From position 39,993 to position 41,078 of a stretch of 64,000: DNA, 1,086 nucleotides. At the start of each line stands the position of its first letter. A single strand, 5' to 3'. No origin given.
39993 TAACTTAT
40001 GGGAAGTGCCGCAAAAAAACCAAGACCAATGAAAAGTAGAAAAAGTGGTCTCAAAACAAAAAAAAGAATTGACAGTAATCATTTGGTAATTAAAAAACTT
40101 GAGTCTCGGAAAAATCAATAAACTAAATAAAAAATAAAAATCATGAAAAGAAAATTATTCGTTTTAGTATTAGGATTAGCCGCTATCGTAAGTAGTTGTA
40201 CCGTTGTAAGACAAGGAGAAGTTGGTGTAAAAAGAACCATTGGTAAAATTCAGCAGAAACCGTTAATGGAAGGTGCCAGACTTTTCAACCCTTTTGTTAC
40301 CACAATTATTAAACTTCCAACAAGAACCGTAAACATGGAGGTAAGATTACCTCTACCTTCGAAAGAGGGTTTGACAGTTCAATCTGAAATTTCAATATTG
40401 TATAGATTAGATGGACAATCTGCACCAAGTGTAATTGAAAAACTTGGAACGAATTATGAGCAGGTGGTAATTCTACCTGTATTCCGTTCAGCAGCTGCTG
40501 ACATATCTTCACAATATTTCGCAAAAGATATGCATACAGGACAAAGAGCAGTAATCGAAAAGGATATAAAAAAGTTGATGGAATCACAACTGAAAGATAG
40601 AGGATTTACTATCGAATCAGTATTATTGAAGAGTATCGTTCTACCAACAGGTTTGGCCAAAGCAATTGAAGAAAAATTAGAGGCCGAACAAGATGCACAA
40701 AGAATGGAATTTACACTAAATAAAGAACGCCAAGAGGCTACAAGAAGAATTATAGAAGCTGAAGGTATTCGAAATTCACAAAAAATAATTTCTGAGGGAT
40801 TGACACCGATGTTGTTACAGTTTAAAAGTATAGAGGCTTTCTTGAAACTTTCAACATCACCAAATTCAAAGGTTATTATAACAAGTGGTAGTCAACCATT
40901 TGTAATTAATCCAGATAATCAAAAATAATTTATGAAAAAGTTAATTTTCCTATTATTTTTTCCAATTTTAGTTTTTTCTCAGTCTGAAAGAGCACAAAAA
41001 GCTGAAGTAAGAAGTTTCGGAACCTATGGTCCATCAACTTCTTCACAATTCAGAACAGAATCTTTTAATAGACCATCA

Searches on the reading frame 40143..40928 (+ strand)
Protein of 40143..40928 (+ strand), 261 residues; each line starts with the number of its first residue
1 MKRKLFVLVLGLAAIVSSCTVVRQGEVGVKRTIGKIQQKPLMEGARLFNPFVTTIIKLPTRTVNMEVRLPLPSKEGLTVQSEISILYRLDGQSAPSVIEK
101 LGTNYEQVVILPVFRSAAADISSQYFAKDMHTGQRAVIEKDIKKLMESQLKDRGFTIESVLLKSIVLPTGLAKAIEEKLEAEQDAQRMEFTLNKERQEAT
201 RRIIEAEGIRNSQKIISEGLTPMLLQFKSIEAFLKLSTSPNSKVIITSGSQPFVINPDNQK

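Call 74: search_protein_families(library=pfam, proteins=[window:40143-40928:+], max_evalue=0.001)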
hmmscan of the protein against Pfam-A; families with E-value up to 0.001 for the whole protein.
window:40143-40928:+ (261 aa): 1 family
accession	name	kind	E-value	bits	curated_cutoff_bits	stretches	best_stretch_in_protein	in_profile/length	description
PF01145.31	Band_7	-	2.4e-27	96.6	23.6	1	21-198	2-175/176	SPFH domain / Band 7 family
